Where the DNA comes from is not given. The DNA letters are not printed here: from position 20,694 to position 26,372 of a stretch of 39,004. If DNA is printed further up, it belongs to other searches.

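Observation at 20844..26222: Pls/PosA-type membrane NRPS with non-canonical extra domains at both ends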

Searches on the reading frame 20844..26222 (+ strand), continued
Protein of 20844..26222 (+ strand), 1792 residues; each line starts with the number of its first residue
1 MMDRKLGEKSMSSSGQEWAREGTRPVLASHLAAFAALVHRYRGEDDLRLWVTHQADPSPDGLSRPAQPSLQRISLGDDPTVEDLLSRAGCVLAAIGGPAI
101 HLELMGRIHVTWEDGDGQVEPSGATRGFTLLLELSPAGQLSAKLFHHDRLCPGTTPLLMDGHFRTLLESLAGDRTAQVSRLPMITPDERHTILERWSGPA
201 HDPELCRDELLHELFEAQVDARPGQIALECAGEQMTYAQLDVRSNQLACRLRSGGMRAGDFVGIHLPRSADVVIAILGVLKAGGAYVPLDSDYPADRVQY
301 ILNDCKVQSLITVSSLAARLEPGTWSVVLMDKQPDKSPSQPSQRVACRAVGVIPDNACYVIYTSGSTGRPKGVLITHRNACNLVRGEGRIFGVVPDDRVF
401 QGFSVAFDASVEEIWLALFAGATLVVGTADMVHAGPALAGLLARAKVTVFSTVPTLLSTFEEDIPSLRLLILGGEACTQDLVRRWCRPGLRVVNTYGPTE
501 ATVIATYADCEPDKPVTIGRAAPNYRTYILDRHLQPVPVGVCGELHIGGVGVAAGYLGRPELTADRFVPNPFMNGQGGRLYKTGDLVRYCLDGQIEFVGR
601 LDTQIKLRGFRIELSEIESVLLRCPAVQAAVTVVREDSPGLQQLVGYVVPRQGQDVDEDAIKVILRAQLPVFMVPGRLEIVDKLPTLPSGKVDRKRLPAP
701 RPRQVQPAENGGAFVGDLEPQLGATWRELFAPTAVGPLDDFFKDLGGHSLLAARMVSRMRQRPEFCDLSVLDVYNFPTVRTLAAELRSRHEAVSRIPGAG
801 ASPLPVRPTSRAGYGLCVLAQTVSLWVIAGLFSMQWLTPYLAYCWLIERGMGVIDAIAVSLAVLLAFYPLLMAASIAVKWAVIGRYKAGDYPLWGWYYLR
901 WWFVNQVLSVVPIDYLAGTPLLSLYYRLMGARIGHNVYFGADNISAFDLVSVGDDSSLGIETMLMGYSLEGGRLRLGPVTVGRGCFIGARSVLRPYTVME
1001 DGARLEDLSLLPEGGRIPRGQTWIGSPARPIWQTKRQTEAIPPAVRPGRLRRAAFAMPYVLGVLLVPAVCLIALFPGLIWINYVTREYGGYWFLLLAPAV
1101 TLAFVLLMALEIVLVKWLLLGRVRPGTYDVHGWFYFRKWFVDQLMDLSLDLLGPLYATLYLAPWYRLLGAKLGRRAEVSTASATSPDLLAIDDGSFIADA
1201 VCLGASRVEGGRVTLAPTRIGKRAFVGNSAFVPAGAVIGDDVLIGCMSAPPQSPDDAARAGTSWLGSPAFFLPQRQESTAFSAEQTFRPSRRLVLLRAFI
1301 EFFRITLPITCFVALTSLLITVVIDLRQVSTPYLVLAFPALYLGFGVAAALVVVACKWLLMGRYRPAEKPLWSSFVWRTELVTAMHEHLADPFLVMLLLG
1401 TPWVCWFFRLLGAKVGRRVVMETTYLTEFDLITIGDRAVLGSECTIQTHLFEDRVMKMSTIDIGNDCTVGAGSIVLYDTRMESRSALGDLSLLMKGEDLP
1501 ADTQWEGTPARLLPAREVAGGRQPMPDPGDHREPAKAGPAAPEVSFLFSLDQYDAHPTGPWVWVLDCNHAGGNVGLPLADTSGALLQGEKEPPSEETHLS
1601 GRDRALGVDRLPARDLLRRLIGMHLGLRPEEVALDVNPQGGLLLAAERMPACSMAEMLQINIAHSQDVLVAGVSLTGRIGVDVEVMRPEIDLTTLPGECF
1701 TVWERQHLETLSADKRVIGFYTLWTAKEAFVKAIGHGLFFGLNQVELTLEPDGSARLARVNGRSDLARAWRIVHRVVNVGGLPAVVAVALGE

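Call 84: find_encoding_contigs(protein=P0053, flank=4000, max_places=1)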
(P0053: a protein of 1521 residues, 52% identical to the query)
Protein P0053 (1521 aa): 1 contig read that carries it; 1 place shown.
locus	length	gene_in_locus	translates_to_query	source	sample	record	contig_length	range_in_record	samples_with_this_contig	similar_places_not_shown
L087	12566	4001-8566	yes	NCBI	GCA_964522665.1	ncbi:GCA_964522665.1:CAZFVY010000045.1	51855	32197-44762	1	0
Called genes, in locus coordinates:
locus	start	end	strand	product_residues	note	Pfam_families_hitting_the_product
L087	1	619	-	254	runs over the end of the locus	-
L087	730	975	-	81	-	-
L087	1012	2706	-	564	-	PF07969:Amidohydro_3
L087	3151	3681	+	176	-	-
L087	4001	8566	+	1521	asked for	PF00501:AMP-binding, PF13193:AMP-binding_C, PF00550:PP-binding, PF00132:Hexapep (faint), PF14602:Hexapep_2 (faint)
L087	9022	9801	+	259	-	PF22624:AASDHPPT_N (weak), PF01648:ACPS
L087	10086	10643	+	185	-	PF01464:SLT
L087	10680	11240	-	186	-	PF00565:SNase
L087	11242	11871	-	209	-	-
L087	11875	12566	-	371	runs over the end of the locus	PF00437:T2SSE, PF13401:AAA_22 (faint)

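Call 85: find_encoding_contigs(protein=P0009, flank=4000, max_places=1)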
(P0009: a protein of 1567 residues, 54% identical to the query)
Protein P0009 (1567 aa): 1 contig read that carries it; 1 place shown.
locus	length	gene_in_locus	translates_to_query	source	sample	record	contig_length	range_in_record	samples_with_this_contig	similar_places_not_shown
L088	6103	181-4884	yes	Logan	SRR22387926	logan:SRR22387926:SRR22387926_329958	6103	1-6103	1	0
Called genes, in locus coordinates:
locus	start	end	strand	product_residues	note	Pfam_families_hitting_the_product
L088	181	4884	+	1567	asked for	PF00501:AMP-binding, PF13193:AMP-binding_C, PF00550:PP-binding (weak), PF00132:Hexapep (faint), PF14602:Hexapep_2 (faint)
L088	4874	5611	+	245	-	PF01648:ACPS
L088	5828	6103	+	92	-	?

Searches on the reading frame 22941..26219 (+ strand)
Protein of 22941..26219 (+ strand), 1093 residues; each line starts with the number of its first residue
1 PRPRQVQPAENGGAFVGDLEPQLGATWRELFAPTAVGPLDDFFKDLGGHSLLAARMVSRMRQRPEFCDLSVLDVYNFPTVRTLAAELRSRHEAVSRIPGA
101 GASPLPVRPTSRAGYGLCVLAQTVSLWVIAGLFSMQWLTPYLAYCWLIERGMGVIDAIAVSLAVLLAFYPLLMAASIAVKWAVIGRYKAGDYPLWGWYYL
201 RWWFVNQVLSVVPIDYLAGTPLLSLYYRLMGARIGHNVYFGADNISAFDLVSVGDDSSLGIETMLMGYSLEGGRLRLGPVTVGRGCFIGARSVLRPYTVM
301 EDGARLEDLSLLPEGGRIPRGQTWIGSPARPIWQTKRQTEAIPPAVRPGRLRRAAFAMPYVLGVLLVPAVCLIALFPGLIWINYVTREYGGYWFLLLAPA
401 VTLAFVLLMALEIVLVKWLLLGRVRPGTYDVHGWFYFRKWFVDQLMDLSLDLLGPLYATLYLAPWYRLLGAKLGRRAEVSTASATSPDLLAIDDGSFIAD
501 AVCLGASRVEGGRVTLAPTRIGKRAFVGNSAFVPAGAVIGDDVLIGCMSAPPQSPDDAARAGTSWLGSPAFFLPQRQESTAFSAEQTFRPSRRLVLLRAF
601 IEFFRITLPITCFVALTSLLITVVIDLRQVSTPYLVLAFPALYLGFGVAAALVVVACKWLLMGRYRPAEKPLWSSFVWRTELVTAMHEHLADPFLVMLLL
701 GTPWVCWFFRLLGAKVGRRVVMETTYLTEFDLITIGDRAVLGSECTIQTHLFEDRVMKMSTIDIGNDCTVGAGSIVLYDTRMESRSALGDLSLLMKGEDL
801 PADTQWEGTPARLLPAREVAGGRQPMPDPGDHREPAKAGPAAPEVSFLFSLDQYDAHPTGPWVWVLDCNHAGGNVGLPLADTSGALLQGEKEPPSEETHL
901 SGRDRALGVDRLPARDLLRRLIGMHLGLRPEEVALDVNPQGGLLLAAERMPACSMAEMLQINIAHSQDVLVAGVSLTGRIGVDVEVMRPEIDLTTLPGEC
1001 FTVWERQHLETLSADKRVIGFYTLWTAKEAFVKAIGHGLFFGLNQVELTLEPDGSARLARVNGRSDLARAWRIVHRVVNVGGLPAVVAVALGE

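Call 62: predict_structure(alignment_id=A3)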
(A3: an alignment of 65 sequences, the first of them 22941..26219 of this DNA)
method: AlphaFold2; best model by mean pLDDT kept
length: 1093 residues; sequences in the alignment: 65
mean_pLDDT: 86.5   pTM: 0.77
mean pLDDT of the five models: 86.5, 85.9, 85.6, 83.9, 81.0
residues with pLDDT >= 90: 693; 70-90: 261; 50-70: 70; < 50: 69
segments of 3 or more residues with pLDDT < 50: 1-3, 567-574, 818-839, 879-911
pLDDT, mean of each block of 10 residues (from residue 1): 53 86 95 91 84 89 90 90 93 75 70 96 97 91 88 93 93 97 97 96 97 95 97 97 96 97 95 95 97 96 95 94 91 62 82 95 93 90 91 94 95 96 95 96 92 85 90 80 80 76 89 94 76 86 68 71 54 55 84 92 95 95 89 91 96 98 95 92 95 96 98 98 96 98 95 85 97 95 96 92 91 71 42 41 84 72 89 50 42 40 35 77 92 86 87 89 93 93 92 82 93 92 96 86 90 93 88 93 93 91
secondary structure, 60 per line:
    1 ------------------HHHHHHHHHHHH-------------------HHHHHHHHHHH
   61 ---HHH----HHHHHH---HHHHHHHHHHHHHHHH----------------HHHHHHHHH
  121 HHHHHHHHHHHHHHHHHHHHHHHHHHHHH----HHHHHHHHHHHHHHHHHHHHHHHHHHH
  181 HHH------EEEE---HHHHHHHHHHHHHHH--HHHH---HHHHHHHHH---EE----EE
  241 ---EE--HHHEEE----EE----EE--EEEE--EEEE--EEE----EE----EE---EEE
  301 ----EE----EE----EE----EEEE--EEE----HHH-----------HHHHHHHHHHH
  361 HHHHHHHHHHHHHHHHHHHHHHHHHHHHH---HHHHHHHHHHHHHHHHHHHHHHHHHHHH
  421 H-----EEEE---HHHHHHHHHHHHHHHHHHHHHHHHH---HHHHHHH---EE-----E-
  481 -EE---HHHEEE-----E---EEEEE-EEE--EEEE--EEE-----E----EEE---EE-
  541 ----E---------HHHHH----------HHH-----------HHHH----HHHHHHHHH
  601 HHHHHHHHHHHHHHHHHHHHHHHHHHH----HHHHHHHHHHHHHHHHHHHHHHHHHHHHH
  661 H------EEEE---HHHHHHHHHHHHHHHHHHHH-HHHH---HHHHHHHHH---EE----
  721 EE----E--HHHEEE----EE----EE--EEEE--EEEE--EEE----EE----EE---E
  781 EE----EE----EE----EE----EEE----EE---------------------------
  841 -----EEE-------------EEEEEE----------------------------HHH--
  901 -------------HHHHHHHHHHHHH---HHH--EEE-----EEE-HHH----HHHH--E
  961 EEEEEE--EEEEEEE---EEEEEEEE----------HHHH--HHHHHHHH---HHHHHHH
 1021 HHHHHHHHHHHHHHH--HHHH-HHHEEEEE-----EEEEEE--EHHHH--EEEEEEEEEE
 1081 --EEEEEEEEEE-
elements in order (helices of 4 or more, strands of 3 or more residues): H19-30 H50-60 H71-76 H80-95 H112-149 H154-183 E190-193 H197-211 H214-217 H221-229 E251-253 E268-271 E274-277 E280-282 E298-300 E323-326 E329-331 H350-389 H393-421 E427-430 H434-458 H462-468 E490-492 E502-506 E508-510 E513-516 E519-521 E532-534 H555-559 H584-587 H592-627 H632-661 E668-671 H675-694 H696-699 H703-711 E733-735 E750-753 E756-759 E762-764 E780-782 E805-807 E846-848 E862-867 H914-926 E935-937 E943-945 H954-957 E960-966 E969-975 E979-986 H997-1000 H1003-1010 H1014-1035 H1038-1041 E1046-1050 E1056-1061 H1065-1068 E1071-1080 E1083-1092

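Call 67: fold_search(model_id=the predicted structure, library=pdb)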
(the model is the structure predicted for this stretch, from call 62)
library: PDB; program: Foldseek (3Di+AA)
matches with E <= 10: 492; with E <= 0.001: 67
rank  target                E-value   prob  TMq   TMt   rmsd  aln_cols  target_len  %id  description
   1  4mrt_A                8.2e-10  1.00  0.14  0.66   2.2       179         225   23  Structure of the Phosphopantetheine Transferase Sfp in Complex with Coenzyme A and a Peptidyl Carrier Protein (released 2014-04-23)
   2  2cg5_A                4.0e-09  1.00  0.15  0.57   2.7       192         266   23  Structure of aminoadipate-semialdehyde dehydrogenase- phosphopantetheinyl transferase in complex with cytosolic acyl c (released 2006-03-01)
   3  1qr0                  4.9e-08  1.00  0.13  0.55   6.9       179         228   23  CRYSTAL STRUCTURE OF THE 4'-PHOSPHOPANTETHEINYL TRANSFERASE SFP-COENZYME A COMPLEX (released 1999-12-10)
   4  2byd                  6.3e-08  1.00  0.16  0.58  10.5       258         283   22  Structure of aminoadipate-semialdehyde dehydrogenase- phosphopantetheinyl transferase (released 2005-08-05)
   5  2c43                  9.7e-08  1.00  0.16  0.60  10.3       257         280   21  STRUCTURE OF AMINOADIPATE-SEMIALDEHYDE DEHYDROGENASE- PHOSPHOPANTETHEINYL TRANSFERASE IN COMPLEX WITH COENZYME A (released 2005-10-24)
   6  3nz2_J                8.3e-05  1.00  0.10  0.49   4.4       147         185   20  Crystal Structure of Hexapeptide-Repeat containing-Acetyltransferase VCA0836 Complexed with Acetyl Co Enzyme A from Vi (released 2010-08-04)
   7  7bdw_A                1.1e-04  1.00  0.12  0.53   4.6       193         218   20  Crystal structure of mycobacterial PptAb in complex with ACP and compound 8918 (released 2021-11-10)
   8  3ftt                  1.2e-04  1.00  0.10  0.52  11.6       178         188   12  Crystal Structure of the galactoside O-acetyltransferase from Staphylococcus aureus (released 2009-03-03)
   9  6qxq                  1.3e-04  1.00  0.12  0.53   4.6       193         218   21  4'-phosphopantetheinyl transferase PptAb from Mycobacterium abscessus at pH 7 with Mn2+ and CoA. (released 2020-03-25)
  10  3tio_B                1.4e-04  1.00  0.08  0.46   7.7       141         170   20  Crystal structures of yrdA from Escherichia coli, a homologous protein of gamma-class carbonic anhydrase, show possibl (released 2012-08-01)
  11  7ed2_A                1.4e-04  1.00  0.12  0.54   4.3       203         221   21  Transferase from Mycobacterium smegmatis (released 2022-03-16)
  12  3nz2_C                1.5e-04  1.00  0.10  0.50   4.1       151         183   19  Crystal Structure of Hexapeptide-Repeat containing-Acetyltransferase VCA0836 Complexed with Acetyl Co Enzyme A from Vi (released 2010-08-04)
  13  6qyg                  1.7e-04  1.00  0.12  0.54   4.2       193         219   20  4'-phosphopantetheinyl transferase PptAb from Mycobacterium abscessus at pH 8.5 with Mg2+ and CoA. (released 2020-03-25)
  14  7b4r                  1.7e-04  1.00  0.12  0.53   4.6       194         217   20  Structure of the 4'-phosphopantetheinyl transferase PptAb from Mycobacterium abscessus in complex with Coenzyme A and N- (released 2021-11-10)
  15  4dcl                  1.7e-04  1.00  0.10  0.52  10.9       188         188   19  Computationally Designed Self-assembling tetrahedron protein, T308, Crystallized in space group F23 (released 2012-06-06)
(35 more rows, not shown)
